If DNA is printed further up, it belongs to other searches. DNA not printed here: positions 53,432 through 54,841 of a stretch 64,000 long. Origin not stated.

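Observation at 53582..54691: Curlin-repeat (CsgA-like) amyloid subunit with no visible csgEFG partners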

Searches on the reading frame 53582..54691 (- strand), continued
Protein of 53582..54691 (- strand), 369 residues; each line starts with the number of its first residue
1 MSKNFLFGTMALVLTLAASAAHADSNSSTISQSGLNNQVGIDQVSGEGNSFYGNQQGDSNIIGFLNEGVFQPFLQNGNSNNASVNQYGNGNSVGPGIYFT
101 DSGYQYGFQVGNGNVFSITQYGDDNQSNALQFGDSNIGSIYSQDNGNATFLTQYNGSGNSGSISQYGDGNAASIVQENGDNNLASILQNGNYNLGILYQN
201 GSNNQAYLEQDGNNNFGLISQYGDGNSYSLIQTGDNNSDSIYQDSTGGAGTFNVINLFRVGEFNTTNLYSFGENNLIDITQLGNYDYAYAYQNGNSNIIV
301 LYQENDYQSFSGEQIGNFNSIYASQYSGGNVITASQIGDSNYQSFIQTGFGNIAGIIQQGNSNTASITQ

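Call 23: find_encoding_contigs(protein=P0019, flank=10000, max_places=1)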
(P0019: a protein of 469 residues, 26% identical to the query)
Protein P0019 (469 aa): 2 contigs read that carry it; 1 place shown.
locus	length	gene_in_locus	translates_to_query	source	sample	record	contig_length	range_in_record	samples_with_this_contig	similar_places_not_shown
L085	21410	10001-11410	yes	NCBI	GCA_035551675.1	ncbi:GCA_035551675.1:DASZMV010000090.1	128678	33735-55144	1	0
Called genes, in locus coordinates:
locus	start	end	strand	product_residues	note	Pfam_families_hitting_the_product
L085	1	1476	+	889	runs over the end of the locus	PF01751:Toprim, PF01131:Topoisom_bac, PF01396:Zn_ribbon_Top1, PF13368:Toprim_C_rpt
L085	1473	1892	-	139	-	PF03479:PCC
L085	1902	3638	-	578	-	PF13676:TIR_2, PF13432:TPR_16 (faint), PF13428:TPR_14 (faint), PF00515:TPR_1 (faint), PF13181:TPR_8 (faint), PF07719:TPR_2 (faint), PF12569:NatA_aux_su (faint), PF14559:TPR_19, +3 more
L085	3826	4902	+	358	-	-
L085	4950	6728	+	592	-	PF13428:TPR_14 (faint), PF13676:TIR_2, PF23914:TPR_CcmH_CycH (faint), PF07719:TPR_2 (faint), PF13181:TPR_8 (faint), PF13414:TPR_11 (faint), PF13431:TPR_17 (faint), PF14559:TPR_19 (faint)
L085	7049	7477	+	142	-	PF10614:CsgF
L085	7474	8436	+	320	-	PF03783:CsgG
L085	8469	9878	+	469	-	PF07012:Curlin_rpt (weak)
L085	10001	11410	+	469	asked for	PF07012:Curlin_rpt (weak)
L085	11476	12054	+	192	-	PF07012:Curlin_rpt (faint)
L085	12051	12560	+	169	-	-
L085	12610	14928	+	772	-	PF17876:CSD2, PF00773:RNB, PF00575:S1 (weak)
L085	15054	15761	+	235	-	PF00293:NUDIX (faint)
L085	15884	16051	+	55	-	PF00471:Ribosomal_L33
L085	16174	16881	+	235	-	-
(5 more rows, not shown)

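Call 24: find_encoding_contigs(protein=P0025, flank=10000, max_places=1)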
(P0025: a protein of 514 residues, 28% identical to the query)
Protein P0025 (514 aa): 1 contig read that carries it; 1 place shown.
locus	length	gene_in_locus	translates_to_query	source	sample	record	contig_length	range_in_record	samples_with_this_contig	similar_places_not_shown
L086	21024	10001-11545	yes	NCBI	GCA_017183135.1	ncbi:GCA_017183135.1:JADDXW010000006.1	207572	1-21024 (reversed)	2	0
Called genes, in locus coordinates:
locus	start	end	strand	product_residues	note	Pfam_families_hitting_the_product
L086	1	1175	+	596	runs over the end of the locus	PF01368:DHH, PF02272:DHHA1, PF17768:RecJ_OB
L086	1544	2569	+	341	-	PF00487:FA_desaturase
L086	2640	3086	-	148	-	PF08837:DUF1810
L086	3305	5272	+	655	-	PF00009:GTP_EFTU, PF14492:EFG_III, PF03764:EFG_IV, PF00679:EFG_C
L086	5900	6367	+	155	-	PF10614:CsgF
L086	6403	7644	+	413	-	PF03783:CsgG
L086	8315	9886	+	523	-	-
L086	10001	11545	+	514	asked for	PF07012:Curlin_rpt (faint)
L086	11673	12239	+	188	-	PF07012:Curlin_rpt (weak)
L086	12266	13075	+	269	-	-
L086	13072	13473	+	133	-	-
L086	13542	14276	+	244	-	PF06347:SH3_4 (weak)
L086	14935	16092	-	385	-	-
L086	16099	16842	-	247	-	PF20172:DUF6538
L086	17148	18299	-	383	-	PF05951:Peptidase_M15_2, PF08291:Peptidase_M15_3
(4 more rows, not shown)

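Call 40: predict_structure(alignment_id=A1)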
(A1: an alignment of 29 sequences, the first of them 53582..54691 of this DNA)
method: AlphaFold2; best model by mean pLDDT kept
length: 369 residues; sequences in the alignment: 29
mean_pLDDT: 68.7   pTM: 0.68
mean pLDDT of the five models: 68.7, 66.1, 62.6, 60.2, 58.2
residues with pLDDT >= 90: 52; 70-90: 154; 50-70: 76; < 50: 87
segments of 3 or more residues with pLDDT < 50: 1-28, 45-50, 65-68, 94-106, 248-254, 297-312
pLDDT, mean of each block of 10 residues (from residue 1): 40 39 45 52 48 49 48 63 68 42 45 80 81 87 88 89 94 91 95 93 90 89 84 82 63 53 73 65 69 56 29 61 70 77 80 80 84
secondary structure, 60 per line:
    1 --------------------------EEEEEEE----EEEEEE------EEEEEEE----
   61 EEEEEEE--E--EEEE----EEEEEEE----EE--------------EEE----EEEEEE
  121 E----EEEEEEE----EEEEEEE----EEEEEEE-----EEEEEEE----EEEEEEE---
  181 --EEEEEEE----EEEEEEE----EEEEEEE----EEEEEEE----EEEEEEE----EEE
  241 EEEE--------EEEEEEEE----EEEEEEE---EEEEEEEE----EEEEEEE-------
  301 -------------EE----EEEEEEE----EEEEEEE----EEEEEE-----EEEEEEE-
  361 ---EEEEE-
elements in order: E27-33 E38-43 E50-56 E61-67 E73-76 E81-87 E108-110 E115-121 E126-132 E137-143 E148-154 E160-166 E171-177 E183-189 E194-200 E205-211 E216-222 E227-233 E238-244 E253-260 E265-271 E275-282 E287-293 E320-326 E331-337 E342-347 E353-359 E364-368

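Call 44: fold_search(model_id=the predicted structure, library=pdb)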
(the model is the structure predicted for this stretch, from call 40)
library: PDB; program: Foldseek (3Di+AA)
matches with E <= 10: 168; with E <= 0.001: 0
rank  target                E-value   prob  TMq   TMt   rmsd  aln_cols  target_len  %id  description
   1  9ozd_A                1.8e-02  0.69  0.30  0.30  11.4       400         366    9  Crystal structure of the polysaccharide lyase RbmB from Vibrio cholerae bound to Vibrio Polysaccharide (released 2026-03-11)
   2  7dmk_C                2.8e-02  0.12  0.15  0.10  21.7       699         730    8  PL6 alginate lyase BcAlyPL6 (released 2021-10-06)
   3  9ozd_C                4.0e-02  0.54  0.29  0.29  13.4       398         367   10  Crystal structure of the polysaccharide lyase RbmB from Vibrio cholerae bound to Vibrio Polysaccharide (released 2026-03-11)
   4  9ozl_D                4.9e-02  0.28  0.24  0.24  14.0       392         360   10  Crystal structure of the polysaccharide lyase RbmB from Vibrio cholerae (released 2026-03-11)
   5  7ukj_C                6.6e-02  0.63  0.37  0.24  13.6       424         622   11  In situ cryo-EM structure of bacteriophage Sf6 portal:gp7 complex at 2.7A resolution (released 2022-12-21)
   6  8egr_A                6.9e-02  0.14  0.19  0.14  15.0       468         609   10  Upper tail structure of Staphylococcus phage Andhra (released 2022-12-14)
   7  7akv_G                7.3e-02  0.57  0.34  0.31  13.2       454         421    8  The cryo-EM structure of the Vag8-C1 inhibitor complex (released 2021-06-16)
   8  7xzd_A                8.5e-02  0.30  0.24  0.21  15.0       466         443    8  Mutant (F179A) of the N-terminal domain of fucoidan lyase FdlA (released 2022-09-28)
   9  5gkd_A                1.0e-01  0.07  0.15  0.10  20.5       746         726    7  Structure of PL6 family alginate lyase AlyGC (released 2017-02-08)
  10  8bwk_A                1.0e-01  0.06  0.14  0.10  21.7       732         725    7  Metagenomic derived PL6 alginate lyase (released 2023-12-20)
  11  8bwk_C                1.1e-01  0.08  0.16  0.11  21.5       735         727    8  Metagenomic derived PL6 alginate lyase (released 2023-12-20)
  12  9ozl_C                1.3e-01  0.13  0.21  0.22  12.9       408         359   10  Crystal structure of the polysaccharide lyase RbmB from Vibrio cholerae (released 2026-03-11)
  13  9ozl_B                1.5e-01  0.14  0.23  0.24  12.7       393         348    9  Crystal structure of the polysaccharide lyase RbmB from Vibrio cholerae (released 2026-03-11)
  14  7xzc_A                2.1e-01  0.15  0.20  0.18  16.1       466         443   10  Mutant (R240A) of the N-terminal domain of fucoidan lyase FdlA (released 2022-09-28)
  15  7dmk_D                2.1e-01  0.06  0.14  0.09  22.1       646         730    9  PL6 alginate lyase BcAlyPL6 (released 2021-10-06)
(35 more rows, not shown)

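Call 45: search_solved_structures(query=L084:13052-13420:+, max_evalue=1)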
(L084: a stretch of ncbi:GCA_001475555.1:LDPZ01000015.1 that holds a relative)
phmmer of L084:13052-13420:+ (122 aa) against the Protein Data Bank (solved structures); distinct sequences matched with E-value up to 1: 3.
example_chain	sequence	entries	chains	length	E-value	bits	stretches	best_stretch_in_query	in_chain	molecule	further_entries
2n59_A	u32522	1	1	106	0.0091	19.5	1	32-101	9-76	Putative uncharacterized protein CsgH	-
2xsk_A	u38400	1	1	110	0.26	14.8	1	62-110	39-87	CSGC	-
2y2t_A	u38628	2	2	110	0.27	14.7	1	62-110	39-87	CURLI PRODUCTION PROTEIN CSGC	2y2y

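Call 58: find_encoding_contigs(protein=P0030, flank=10000, max_places=1)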
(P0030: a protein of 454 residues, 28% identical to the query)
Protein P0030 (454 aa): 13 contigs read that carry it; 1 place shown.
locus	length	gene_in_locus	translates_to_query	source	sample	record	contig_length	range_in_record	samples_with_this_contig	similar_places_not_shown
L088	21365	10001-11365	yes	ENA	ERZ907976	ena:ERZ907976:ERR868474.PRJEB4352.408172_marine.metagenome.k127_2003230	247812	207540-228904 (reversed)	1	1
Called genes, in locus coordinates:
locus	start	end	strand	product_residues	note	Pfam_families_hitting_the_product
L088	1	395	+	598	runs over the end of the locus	PF01471:PG_binding_1, PF13365:Trypsin_2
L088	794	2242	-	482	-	PF02386:TrkH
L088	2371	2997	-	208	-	PF03308:MeaB (weak), PF02492:cobW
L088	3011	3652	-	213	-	PF01730:UreF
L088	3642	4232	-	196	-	PF02814:UreE_N, PF05194:UreE_C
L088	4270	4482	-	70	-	-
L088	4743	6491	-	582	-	PF00449:Urease_alpha, PF01979:Amidohydro_1, PF07969:Amidohydro_3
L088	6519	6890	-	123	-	PF07007:LprI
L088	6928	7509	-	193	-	-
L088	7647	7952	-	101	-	PF00699:Urease_beta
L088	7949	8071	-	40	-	PF28105:PA1414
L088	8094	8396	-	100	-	PF00547:Urease_gamma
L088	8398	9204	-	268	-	PF01774:UreD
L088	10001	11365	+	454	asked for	PF07012:Curlin_rpt (faint)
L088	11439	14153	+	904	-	-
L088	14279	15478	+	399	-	PF07012:Curlin_rpt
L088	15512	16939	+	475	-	PF07012:Curlin_rpt (faint)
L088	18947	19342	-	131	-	PF07012:Curlin_rpt (faint)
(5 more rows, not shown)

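Call 59: find_encoding_contigs(protein=P0009, flank=10000, max_places=1)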
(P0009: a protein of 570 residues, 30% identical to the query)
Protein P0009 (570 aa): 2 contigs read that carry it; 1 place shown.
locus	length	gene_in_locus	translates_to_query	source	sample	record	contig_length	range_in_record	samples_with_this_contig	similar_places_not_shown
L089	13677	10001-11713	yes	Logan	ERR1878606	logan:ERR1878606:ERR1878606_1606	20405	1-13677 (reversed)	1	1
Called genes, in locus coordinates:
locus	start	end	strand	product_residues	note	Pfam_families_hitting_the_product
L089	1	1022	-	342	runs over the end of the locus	PF02775:TPP_enzyme_C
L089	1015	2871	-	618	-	PF01558:POR, PF01855:POR_N, PF17147:PFOR_II (weak)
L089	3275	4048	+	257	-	PF02405:MlaE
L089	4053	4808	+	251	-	PF00005:ABC_tran, PF13304:AAA_21 (faint)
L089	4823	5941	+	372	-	PF02470:MlaD, PF28544:Helical_needle (faint)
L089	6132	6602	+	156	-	-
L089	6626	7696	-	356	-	PF04015:DUF362, PF00037:Fer4 (weak), PF12797:Fer4_2 (weak), PF13237:Fer4_10, PF14697:Fer4_21, PF12838:Fer4_7 (weak), PF13187:Fer4_9 (weak), PF25160:LdpA_Fe-S-bd (weak), +3 more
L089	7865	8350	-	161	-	PF13767:DUF4168 (weak)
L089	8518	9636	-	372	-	PF03781:FGE-sulfatase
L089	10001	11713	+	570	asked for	PF07012:Curlin_rpt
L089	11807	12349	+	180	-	-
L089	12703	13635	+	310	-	PF04069:OpuAC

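Call 60: search_protein_representatives(protein=window:53582-54691:-)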
Query: 369 residues. Proteins with E-value up to 0.001 (for the whole library): 1728; up to 1e-10: 118; up to 1e-30: 0. The best 150 are listed.
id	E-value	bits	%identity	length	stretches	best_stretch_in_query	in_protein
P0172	4.8e-28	115.2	32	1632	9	75-358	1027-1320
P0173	8.1e-20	88.1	29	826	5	117-369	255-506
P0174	3.9e-19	85.9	41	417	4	152-237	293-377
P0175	6.7e-19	85.1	35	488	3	109-347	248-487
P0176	9.6e-19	84.6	33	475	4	154-238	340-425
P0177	2.3e-18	83.3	31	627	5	145-253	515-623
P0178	2.4e-18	83.3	33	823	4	77-219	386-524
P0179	3.6e-18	82.7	37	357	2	112-324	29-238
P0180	1.2e-17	80.9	35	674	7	145-249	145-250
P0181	1.4e-17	80.8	38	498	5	180-286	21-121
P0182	1.5e-17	80.7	33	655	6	108-248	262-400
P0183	4.1e-17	79.2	36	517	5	165-254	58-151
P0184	6.5e-17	78.6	36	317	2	166-368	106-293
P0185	8.2e-17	78.2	31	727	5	182-335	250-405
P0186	8.6e-17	78.2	31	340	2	151-362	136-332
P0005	1.8e-13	67.2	35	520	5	74-210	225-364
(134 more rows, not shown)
